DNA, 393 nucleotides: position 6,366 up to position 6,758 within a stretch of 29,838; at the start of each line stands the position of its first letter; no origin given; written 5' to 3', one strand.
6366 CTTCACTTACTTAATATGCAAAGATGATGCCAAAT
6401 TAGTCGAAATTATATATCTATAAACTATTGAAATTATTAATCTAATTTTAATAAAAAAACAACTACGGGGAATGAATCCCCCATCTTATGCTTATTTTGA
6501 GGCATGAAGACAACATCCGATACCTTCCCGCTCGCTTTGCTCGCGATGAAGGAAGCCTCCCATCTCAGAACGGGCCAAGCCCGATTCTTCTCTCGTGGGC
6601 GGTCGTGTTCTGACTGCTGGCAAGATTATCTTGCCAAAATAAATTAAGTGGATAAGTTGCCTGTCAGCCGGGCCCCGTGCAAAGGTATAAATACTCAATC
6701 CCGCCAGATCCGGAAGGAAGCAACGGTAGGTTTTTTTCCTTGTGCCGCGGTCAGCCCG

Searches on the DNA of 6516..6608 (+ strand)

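Call 32: build_rna_model(alignment_id=A1, structure=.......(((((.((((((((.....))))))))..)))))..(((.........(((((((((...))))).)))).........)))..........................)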
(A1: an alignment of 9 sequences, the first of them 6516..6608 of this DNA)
Model R1 built from alignment A1 (9 sequences, 115 columns); structure: as given.
model positions 100; base pairs 25; branch points 1; effective number of sequences 1.77; information 0.59 bits per position. Calibrated on 0.2 Mb of random sequence (short: E-values are rough).
structure used (alignment columns):
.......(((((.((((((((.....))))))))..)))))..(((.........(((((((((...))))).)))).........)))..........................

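Call 33: search_with_rna_model(model_id=R1, sources=[window, L046, L047, L049, L061, L069, L071, L093, L097, L099, L113, L102, L125], filters=off, max_evalue=10)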
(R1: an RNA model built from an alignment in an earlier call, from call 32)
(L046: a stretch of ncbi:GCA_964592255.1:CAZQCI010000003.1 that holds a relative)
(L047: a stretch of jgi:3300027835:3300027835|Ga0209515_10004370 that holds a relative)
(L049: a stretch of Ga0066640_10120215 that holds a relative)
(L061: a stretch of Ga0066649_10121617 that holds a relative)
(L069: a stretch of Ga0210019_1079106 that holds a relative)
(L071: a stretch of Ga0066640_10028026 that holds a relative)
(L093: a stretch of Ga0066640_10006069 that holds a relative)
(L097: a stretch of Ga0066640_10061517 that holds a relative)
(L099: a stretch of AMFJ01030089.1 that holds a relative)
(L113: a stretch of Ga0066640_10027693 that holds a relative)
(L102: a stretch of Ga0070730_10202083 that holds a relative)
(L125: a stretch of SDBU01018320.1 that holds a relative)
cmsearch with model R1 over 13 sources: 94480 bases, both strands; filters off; matches with E-value up to 10: 54.
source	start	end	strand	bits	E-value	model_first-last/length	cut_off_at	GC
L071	359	458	-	108.5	1.9e-40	1-100/100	no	0.51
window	14151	14250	+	104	1.2e-38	1-100/100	no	0.53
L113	416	514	+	97.3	5.7e-36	1-100/100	no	0.56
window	1803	1902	-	96.7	9.7e-36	1-100/100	no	0.56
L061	788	877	-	93.6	1.6e-34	1-100/100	no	0.5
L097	498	587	+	93.6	1.6e-34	1-100/100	no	0.5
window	13884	13985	+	92.8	3.3e-34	1-100/100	no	0.59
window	6516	6613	+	88.1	2.6e-32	1-100/100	no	0.59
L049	1198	1297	-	87.3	5.3e-32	1-100/100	no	0.51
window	6767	6864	+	87.2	5.9e-32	1-100/100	no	0.52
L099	280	392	-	68.8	1.2e-24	1-100/100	no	0.5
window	3540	3604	+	39.8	4.1e-13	1-100/100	no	0.49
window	6338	6376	+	28.1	1.9e-08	46-84/100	no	0.51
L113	605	642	+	27.8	2.4e-08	47-84/100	no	0.53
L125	5751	5816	-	26.6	7.3e-08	1-100/100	no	0.45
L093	3697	3758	-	26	1.3e-07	1-100/100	no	0.48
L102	558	612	+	22.1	4.7e-06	1-100/100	no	0.44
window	8410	8519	-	20.5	2.1e-05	1-100/100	no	0.55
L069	1655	1688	+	18.6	0.00012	1-100/100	no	0.59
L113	443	512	-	13.9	0.0086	1-100/100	no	0.6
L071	353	430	+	12.8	0.024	1-100/100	no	0.45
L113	519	549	+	11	0.12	8-39/100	no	0.61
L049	1195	1269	+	10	0.31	1-100/100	no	0.51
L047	8002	8031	+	9.4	0.55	9-38/100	no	0.43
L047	14445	14506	-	9.3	0.6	1-100/100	no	0.44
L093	2942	3019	-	8.5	1.2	1-100/100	no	0.37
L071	2013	2091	+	8.4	1.3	1-100/100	no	0.43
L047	5914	6011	+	8.1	1.8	1-100/100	no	0.41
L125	1314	1392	+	7.8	2.4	1-100/100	no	0.49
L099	158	224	+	6.9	5.2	1-100/100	no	0.28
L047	14098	14167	+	6.9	5.5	1-100/100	no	0.6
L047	7844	7865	-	6.8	5.8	54-75/100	no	0.77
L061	774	859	+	6.7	6.4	1-100/100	no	0.5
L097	516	601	-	6.7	6.4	1-100/100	no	0.5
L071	1048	1116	-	6.3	8.7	1-100/100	no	0.49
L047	12816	12895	-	6.3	9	1-100/100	no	0.3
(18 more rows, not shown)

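Call 43: search_with_rna_model(model_id=R1, sources=[window, L049, L069, L071, L093, L097, L099, L113, L102, L125], filters=off, max_evalue=0.0002, make_alignment=true)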
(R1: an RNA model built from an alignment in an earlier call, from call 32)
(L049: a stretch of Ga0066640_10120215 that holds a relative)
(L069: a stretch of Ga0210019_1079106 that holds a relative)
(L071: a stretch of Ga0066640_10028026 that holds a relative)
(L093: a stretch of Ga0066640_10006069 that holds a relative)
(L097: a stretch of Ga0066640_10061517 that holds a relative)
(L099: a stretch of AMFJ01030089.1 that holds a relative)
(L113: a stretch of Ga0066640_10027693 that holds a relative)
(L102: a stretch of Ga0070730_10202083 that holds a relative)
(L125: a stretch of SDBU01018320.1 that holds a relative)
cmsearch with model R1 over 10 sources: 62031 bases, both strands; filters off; matches with E-value up to 0.0002: 19.
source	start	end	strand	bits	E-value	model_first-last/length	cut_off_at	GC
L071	359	458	-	108.5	1.3e-40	1-100/100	no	0.51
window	14151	14250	+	104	7.6e-39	1-100/100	no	0.53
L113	416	514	+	97.3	3.8e-36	1-100/100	no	0.56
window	1803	1902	-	96.7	6.4e-36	1-100/100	no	0.56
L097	498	587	+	93.6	1.1e-34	1-100/100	no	0.5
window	13884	13985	+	92.8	2.2e-34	1-100/100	no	0.59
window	6516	6613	+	88.1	1.7e-32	1-100/100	no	0.59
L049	1198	1297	-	87.3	3.5e-32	1-100/100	no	0.51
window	6767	6864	+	87.2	3.9e-32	1-100/100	no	0.52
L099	280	392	-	68.8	7.9e-25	1-100/100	no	0.5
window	3540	3604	+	39.8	2.7e-13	1-100/100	no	0.49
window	6338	6376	+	28.1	1.2e-08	46-84/100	no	0.51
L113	605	642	+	27.8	1.6e-08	47-84/100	no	0.53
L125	5751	5816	-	26.6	4.8e-08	1-100/100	no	0.45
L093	3697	3758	-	26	8.4e-08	1-100/100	no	0.48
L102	558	612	+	22.1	3.1e-06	1-100/100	no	0.44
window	8410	8519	-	20.5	1.4e-05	1-100/100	no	0.55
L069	1655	1688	+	18.6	7.9e-05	1-100/100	no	0.59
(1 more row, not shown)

Alignment A2: 19 matches aligned to the model, 154 columns, each read 5' to 3' on its own strand. Consensus structure (alignment columns), stored with it:
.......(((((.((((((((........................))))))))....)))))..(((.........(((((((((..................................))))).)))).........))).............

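Call 58: search_with_rna_model(model_id=R1, sources=[L048, L049, L050, L051, L052, L053, L054, L055, L056, L057, L058, L059, L060, L061, L062, L063, L064, L065, L066, L067, L068, L069, L070, L071, L072, L073, L074, L075, L076, L077, L078, L079, L080, L081, L082, L083, L084, L085, L086, L087, L088, L089, L090, L091, L092, L093, L094, L095, L096, L097, L098, L099, L100, L101, L102, L103, L104, L105, L106, L107, L108, L109, L110, L111, L112, L113, L114, L115, L116, L117, L118, L119, L120, L121, L122, L123, L124, L125, L126, L127], max_evalue=0.001)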
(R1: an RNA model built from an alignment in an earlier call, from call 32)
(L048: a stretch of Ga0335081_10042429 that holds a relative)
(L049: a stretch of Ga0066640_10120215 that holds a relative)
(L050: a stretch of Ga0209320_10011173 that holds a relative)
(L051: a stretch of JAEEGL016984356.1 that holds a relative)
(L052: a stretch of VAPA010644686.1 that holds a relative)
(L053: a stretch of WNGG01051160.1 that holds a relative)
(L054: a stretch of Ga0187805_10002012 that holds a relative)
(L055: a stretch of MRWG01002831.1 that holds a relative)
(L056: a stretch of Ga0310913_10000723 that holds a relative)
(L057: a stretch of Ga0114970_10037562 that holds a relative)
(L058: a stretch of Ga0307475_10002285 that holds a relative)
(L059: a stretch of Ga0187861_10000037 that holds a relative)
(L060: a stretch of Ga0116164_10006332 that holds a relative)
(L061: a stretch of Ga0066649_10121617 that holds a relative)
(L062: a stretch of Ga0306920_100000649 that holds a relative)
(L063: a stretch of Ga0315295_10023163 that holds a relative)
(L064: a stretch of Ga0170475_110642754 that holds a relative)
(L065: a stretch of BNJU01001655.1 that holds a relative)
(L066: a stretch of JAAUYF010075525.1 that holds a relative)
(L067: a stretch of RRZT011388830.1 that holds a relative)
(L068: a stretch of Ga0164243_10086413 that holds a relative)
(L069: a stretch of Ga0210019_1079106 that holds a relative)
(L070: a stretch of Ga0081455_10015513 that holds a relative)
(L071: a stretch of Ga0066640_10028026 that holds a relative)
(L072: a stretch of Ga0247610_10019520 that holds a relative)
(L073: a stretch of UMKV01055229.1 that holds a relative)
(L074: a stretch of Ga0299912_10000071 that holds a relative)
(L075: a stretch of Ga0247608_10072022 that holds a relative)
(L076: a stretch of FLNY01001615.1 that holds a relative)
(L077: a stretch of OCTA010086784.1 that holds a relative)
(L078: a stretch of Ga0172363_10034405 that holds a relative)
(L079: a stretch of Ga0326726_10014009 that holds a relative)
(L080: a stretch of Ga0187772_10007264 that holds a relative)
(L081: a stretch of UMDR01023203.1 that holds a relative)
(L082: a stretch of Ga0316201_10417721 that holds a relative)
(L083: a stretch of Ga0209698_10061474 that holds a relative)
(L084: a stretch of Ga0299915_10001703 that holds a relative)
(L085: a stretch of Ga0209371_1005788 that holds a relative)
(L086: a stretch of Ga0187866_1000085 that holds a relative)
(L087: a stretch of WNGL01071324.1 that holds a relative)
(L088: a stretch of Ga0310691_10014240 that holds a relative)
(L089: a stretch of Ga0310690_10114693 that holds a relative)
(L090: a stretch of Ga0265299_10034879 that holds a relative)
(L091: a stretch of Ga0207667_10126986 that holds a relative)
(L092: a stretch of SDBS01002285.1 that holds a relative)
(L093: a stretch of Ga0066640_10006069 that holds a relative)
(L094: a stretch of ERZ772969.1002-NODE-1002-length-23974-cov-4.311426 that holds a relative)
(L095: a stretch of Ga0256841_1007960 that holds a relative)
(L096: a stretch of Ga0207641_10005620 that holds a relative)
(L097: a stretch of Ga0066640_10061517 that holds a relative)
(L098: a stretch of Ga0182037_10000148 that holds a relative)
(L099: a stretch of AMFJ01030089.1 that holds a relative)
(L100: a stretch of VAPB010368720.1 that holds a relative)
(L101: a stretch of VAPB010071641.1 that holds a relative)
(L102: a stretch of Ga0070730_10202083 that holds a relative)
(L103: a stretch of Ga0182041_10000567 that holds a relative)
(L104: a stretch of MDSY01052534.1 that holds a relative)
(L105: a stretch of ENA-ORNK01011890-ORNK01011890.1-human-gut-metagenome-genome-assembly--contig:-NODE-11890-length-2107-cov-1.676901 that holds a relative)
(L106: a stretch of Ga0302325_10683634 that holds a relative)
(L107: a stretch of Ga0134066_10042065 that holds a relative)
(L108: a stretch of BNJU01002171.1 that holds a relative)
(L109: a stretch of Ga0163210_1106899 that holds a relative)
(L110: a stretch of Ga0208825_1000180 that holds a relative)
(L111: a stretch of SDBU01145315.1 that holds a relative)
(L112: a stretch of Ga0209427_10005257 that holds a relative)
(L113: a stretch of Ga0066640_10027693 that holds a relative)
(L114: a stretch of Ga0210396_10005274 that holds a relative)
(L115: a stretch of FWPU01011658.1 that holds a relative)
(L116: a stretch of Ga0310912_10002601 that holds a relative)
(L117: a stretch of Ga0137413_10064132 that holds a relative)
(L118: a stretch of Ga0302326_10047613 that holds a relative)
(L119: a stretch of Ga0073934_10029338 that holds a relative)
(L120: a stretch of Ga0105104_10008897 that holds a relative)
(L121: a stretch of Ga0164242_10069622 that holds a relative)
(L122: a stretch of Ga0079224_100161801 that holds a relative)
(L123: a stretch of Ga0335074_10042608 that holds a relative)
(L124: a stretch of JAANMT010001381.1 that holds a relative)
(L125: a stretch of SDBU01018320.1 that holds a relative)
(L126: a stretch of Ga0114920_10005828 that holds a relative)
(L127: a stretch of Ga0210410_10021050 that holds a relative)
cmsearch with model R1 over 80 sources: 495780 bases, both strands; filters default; matches with E-value up to 0.001: 36.
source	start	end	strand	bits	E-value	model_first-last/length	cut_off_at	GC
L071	359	458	-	108.5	1e-39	1-100/100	no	0.51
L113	416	514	+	97.3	3e-35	1-100/100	no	0.56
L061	788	877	-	93.6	8.6e-34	1-100/100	no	0.5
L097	498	587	+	93.6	8.6e-34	1-100/100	no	0.5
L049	1198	1297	-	87.3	2.8e-31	1-100/100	no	0.51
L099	275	392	-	71.6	4.7e-25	1-100/100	no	0.49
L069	1655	1688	+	31.1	6.2e-09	1-44/100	3'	0.59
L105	1812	1866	-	27.6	1.5e-07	1-100/100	no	0.56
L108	1645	1722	+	26.8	3.3e-07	1-100/100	no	0.56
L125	5751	5816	-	26.6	3.9e-07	1-100/100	no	0.45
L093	3697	3758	-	26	6.7e-07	1-100/100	no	0.48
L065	2393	2459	-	23.4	7.2e-06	1-100/100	no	0.55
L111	1213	1371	-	22.9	1.1e-05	1-100/100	no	0.48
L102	558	612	+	22.1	2.4e-05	1-100/100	no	0.44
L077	1385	1472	-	21.5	4.3e-05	1-100/100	no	0.61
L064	1739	1798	-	21.5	4.4e-05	1-100/100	no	0.63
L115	1956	2014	+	21.4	4.8e-05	1-100/100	no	0.56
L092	8767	8925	+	21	6.6e-05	1-100/100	no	0.48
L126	2908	3068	-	21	6.9e-05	1-100/100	no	0.48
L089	327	391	+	20.6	9.7e-05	1-100/100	no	0.43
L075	444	517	-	20.4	0.00011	1-100/100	no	0.54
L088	4834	4907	-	20.4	0.00011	1-100/100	no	0.54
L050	49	106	+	20.2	0.00014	1-100/100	no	0.38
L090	1302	1370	+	20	0.00017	1-100/100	no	0.52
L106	1008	1065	-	19.6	0.00025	1-100/100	no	0.5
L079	4226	4294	-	19.6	0.00025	1-100/100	no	0.61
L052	1168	1252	+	19.5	0.00026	1-100/100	no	0.48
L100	137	221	+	19.5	0.00026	1-100/100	no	0.48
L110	1912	1997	-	19.5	0.00026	1-100/100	no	0.5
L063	4605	4671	+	19.5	0.00027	1-100/100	no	0.48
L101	799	897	-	19.3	0.00031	1-100/100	no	0.49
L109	633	709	-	18.7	0.00056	1-100/100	no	0.6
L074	31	117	+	18.4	0.00072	1-100/100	no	0.68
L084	12350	12436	+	18.4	0.00072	1-100/100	no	0.68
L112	13596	13649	-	18.2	0.00085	1-100/100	no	0.41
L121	663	723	-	18.1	0.00092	1-100/100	no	0.49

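Call 59: search_with_rna_model(model_id=R1, sources=[L001, L002, L003, L004, L005, L006, L007, L008, L009, L010, L011, L012, L013, L014, L015, L016, L017, L018, L019, L020, L021, L022, L023, L024, L025, L026, L027, L028, L029, L030, L031, L032, L033, L034, L035, L036, L037, L038, L039, L040, L041, L042, L043, L044, L045, L140, L141, L142, L143, L144, L145, L146, L147, L148, L149, L150, L151, L152, L153, L154, L155, L156, L157, L158, L159, L160, L161, L162, L163, L164, L165, L166, L167], max_evalue=0.001)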
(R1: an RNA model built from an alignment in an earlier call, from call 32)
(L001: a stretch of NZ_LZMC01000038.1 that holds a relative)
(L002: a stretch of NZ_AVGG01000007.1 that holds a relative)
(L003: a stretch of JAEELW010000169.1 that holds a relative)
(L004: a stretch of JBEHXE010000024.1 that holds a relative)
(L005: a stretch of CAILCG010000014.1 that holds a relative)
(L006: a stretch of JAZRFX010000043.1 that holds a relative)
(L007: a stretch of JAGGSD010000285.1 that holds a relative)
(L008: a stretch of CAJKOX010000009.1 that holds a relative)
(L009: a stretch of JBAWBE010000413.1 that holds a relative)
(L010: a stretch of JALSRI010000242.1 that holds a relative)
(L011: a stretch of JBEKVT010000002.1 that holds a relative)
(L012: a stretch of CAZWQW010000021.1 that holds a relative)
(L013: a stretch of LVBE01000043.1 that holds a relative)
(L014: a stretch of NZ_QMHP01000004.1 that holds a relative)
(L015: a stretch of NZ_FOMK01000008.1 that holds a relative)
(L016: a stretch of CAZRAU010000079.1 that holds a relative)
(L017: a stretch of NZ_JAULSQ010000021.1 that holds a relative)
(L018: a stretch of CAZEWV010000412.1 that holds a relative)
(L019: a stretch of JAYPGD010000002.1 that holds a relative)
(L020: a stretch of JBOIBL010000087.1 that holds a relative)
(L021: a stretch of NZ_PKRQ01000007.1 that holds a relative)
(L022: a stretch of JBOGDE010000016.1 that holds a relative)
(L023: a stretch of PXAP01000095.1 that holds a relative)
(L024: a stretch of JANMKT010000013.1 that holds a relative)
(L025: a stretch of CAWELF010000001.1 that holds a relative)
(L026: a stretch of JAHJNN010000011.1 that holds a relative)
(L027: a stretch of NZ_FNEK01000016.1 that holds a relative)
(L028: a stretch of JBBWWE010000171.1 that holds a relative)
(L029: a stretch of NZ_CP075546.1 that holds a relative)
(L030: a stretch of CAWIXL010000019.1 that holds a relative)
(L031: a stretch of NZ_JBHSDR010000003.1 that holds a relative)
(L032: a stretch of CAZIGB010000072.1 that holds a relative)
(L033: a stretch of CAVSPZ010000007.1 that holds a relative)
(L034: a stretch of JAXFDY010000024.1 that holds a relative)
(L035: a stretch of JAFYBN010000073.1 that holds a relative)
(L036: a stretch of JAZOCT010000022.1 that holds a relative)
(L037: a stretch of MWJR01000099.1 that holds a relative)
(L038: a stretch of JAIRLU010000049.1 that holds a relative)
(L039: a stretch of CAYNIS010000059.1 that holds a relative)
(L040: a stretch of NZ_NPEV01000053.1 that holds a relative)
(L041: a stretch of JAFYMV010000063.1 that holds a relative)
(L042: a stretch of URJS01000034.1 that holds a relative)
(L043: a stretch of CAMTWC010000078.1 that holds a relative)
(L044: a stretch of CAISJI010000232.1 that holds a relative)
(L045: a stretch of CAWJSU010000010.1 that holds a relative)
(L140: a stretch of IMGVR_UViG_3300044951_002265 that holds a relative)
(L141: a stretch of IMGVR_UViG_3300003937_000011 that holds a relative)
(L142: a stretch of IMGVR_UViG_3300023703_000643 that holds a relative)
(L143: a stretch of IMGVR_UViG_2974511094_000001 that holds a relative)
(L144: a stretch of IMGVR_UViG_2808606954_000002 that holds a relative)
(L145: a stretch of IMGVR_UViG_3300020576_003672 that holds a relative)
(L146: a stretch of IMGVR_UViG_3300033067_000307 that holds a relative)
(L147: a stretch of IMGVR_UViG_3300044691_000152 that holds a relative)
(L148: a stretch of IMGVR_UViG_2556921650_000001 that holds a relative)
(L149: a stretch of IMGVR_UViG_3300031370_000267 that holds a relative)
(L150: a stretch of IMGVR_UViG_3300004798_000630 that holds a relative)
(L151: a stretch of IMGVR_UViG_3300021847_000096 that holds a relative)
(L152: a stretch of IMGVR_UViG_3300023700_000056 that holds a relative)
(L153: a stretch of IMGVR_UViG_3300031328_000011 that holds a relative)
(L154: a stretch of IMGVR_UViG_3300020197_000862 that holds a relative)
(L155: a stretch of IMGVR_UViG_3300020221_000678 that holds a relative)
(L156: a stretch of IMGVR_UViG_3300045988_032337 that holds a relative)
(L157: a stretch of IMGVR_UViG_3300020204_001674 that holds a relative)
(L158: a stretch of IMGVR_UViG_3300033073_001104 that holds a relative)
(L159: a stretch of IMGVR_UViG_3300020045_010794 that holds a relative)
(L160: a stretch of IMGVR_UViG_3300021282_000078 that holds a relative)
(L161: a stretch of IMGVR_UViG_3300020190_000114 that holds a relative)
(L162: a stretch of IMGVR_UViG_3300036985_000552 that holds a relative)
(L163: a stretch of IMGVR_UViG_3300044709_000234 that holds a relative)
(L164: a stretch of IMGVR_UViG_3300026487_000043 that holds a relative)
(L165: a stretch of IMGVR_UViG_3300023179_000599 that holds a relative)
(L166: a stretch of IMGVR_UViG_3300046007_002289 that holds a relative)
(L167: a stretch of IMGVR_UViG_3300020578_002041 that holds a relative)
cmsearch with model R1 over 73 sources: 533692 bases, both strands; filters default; matches with E-value up to 0.001: 12.
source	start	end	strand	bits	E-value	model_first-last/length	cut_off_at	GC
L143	11750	11835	-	23.2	9.9e-06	1-100/100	no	0.53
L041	2650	2713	+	22.5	1.8e-05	1-100/100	no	0.59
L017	4401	4485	-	21.7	3.7e-05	1-100/100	no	0.49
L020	4891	4957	+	21.2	5.9e-05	1-100/100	no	0.52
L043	5848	5934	-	21.2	6.2e-05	1-100/100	no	0.67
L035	3219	3302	+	19.9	0.0002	1-100/100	no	0.7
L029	4215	4300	+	19.8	0.00021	1-100/100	no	0.5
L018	585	683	+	19.3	0.00034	1-100/100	no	0.49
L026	5699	5770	-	19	0.00046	1-100/100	no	0.68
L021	1912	1989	+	18.6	0.00064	1-100/100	no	0.63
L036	4201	4265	-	18.4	0.0008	1-100/100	no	0.49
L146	6603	6622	+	18.3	0.00082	55-74/100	no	0.5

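Call 70: search_with_rna_model(model_id=R1, sources=[L168, L169, L170, L171], filters=off, max_evalue=1)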
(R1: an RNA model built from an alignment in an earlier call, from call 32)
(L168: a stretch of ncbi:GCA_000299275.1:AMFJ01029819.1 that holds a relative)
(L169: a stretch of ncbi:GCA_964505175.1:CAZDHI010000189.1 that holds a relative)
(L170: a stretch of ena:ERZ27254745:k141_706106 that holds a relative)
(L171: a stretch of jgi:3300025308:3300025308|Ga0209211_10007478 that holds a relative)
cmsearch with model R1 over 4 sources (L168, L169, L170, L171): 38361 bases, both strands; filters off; matches with E-value up to 1: 7.
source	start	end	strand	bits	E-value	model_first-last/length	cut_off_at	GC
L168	8105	8188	-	13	0.0079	1-100/100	no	0.4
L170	11426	11505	+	10.7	0.065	1-100/100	no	0.36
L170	4421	4494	+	8.2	0.65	1-100/100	no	0.53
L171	4421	4494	+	8.2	0.65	1-100/100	no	0.53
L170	114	176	-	8.1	0.7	1-100/100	no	0.22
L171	114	176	-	8.1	0.7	1-100/100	no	0.22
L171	11426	11477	+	8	0.8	1-100/100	no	0.33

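Call 76: search_with_rna_model(model_id=R1, sources=[L172, L173], filters=off, max_evalue=0.1)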
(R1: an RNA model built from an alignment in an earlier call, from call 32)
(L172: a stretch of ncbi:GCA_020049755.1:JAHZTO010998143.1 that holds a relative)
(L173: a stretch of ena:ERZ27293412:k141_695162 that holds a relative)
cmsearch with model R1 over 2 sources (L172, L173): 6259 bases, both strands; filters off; matches with E-value up to 0.1: 4.
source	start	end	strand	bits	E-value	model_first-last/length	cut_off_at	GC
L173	477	575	-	97.3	3.8e-37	1-100/100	no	0.56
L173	349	386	-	27.8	1.6e-09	47-84/100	no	0.53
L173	479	548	+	13.9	0.00057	1-100/100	no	0.6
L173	442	472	-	11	0.0077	8-39/100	no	0.61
